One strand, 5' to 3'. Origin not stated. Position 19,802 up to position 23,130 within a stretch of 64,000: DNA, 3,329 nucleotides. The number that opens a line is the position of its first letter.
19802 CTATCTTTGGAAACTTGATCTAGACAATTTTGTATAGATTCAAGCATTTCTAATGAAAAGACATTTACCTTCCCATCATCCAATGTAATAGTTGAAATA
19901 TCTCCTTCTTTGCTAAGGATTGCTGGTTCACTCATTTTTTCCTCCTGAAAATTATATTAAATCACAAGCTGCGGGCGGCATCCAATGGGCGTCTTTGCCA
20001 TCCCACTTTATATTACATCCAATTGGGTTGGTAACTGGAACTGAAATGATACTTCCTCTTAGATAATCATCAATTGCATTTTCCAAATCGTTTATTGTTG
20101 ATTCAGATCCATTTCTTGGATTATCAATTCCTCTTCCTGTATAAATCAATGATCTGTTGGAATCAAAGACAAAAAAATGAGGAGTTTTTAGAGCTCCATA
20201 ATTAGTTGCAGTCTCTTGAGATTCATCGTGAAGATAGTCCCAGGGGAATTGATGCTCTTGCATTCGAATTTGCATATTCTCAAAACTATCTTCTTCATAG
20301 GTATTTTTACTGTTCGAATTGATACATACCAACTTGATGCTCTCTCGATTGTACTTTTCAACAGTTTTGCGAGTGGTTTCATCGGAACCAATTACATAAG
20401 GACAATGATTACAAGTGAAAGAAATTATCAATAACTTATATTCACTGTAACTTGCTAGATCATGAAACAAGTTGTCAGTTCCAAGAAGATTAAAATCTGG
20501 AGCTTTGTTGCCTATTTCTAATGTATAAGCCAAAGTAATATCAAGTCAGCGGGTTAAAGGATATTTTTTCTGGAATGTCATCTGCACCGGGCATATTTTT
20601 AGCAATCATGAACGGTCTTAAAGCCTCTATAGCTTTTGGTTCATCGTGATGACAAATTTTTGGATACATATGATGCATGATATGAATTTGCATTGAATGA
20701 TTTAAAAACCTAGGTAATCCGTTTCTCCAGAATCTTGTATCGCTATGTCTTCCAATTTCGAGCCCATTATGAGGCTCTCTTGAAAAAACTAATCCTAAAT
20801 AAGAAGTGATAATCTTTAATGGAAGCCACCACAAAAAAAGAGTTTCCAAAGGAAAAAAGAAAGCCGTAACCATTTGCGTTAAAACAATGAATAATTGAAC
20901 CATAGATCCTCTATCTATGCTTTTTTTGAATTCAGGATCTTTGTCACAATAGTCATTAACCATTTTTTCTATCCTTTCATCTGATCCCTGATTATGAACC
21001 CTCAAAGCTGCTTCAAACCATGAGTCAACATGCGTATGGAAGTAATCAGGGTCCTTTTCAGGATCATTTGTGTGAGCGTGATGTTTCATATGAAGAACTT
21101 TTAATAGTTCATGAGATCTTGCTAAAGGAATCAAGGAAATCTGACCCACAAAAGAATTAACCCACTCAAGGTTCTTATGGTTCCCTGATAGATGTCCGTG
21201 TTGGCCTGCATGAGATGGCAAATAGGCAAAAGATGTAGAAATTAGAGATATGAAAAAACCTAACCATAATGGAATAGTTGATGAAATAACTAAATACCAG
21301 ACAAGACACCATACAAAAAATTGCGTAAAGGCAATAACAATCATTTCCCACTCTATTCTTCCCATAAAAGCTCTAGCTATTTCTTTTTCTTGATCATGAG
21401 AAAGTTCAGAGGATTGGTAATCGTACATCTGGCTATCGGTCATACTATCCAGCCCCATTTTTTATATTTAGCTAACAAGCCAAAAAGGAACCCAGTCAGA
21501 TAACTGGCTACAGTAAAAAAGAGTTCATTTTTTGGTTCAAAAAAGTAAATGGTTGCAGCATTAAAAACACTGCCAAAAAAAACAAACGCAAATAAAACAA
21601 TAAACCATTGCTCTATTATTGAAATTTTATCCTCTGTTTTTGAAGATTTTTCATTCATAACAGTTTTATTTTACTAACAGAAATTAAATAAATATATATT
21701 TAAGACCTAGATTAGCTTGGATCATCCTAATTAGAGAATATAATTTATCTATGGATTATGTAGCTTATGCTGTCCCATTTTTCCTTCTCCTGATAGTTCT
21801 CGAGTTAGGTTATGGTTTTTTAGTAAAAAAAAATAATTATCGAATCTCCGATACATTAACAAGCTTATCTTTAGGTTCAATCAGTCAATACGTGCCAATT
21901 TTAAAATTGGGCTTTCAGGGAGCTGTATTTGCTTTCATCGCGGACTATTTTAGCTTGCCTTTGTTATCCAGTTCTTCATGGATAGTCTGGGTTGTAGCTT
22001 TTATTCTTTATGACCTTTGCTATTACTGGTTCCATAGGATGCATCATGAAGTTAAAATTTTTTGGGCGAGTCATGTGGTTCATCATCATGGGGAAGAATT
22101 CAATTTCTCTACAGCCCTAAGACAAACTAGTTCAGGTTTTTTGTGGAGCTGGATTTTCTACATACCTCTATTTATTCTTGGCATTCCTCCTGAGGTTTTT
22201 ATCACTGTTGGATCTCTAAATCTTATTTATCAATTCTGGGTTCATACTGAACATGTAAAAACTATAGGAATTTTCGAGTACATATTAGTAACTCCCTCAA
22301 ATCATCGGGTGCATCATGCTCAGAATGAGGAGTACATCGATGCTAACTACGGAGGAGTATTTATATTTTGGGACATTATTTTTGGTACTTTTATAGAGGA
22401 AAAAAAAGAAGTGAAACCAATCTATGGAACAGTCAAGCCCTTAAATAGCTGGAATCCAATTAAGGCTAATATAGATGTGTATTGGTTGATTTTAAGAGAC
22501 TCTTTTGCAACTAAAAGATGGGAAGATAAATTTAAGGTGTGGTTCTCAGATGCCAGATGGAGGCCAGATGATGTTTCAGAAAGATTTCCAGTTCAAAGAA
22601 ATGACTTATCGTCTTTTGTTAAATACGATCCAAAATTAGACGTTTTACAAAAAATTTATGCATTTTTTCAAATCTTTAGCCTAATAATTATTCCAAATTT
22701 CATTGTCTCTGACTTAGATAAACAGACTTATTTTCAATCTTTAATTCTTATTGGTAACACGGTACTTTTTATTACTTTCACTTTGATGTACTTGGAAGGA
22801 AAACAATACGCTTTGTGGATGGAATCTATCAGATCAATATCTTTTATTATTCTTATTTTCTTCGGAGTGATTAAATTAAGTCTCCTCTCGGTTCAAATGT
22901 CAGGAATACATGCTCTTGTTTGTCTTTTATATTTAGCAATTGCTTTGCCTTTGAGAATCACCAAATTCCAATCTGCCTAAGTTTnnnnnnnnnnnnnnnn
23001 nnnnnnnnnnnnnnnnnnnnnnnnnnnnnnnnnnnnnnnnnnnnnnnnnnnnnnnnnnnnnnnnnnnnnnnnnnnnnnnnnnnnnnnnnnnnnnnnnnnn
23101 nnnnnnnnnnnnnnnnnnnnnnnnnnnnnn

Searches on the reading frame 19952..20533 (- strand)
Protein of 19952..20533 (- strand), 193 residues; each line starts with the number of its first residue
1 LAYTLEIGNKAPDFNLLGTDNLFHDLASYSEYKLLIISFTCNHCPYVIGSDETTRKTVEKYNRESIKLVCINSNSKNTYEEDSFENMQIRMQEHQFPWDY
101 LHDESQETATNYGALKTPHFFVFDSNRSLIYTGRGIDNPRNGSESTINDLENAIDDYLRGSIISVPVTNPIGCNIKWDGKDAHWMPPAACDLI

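Call 37: search_protein_families(library=pfam, proteins=[window:19952-20533:-], max_evalue=0.00001)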
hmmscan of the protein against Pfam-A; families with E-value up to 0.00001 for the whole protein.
window:19952-20533:- (193 aa): 2 families
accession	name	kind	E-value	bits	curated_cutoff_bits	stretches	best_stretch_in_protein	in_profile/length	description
PF08534.16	Redoxin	-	4.9e-16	59.3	26.6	1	8-148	3-142/148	Redoxin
PF00578.27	AhpC-TSA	-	3.1e-13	50.2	26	1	7-131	1-123/124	AhpC/TSA family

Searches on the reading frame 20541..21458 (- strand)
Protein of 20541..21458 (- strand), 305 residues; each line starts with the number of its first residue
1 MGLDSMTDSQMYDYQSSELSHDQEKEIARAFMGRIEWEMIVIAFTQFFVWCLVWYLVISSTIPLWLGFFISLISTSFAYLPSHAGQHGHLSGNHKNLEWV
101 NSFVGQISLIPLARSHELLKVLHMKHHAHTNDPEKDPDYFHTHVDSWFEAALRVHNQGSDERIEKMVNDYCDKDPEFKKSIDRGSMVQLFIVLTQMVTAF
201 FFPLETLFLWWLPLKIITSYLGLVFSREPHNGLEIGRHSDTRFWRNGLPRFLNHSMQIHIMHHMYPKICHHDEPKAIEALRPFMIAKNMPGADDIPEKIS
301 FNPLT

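Call 37: search_protein_families(library=pfam, proteins=[window:20541-21458:-], max_evalue=0.00001)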
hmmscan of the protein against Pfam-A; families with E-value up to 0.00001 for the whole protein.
window:20541-21458:- (305 aa): 1 family
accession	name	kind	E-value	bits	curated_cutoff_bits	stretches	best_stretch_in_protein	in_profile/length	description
PF00487.30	FA_desaturase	-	1.8e-21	77.5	29.7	1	62-285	4-243/253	Fatty acid desaturase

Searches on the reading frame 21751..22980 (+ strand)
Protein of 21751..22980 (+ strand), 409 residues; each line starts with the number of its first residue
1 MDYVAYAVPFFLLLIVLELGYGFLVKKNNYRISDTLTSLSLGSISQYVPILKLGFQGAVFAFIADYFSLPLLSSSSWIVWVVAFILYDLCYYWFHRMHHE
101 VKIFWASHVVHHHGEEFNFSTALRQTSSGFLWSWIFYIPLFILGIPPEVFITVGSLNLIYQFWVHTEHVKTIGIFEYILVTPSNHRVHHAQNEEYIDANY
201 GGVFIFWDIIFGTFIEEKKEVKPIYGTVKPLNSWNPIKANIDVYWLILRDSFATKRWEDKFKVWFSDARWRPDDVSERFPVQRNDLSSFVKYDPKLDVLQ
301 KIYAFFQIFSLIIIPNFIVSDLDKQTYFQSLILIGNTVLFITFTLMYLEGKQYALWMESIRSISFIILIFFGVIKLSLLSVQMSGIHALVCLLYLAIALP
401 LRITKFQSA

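Call 37: search_protein_families(library=pfam, proteins=[window:21751-22980:+], max_evalue=0.00001)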
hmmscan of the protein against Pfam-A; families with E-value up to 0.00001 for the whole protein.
window:21751-22980:+ (409 aa): 1 family
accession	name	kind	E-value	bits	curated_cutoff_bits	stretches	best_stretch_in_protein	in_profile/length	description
PF04116.19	FA_hydroxylase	-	6.3e-30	104.7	31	1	80-213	1-132/132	Fatty acid hydroxylase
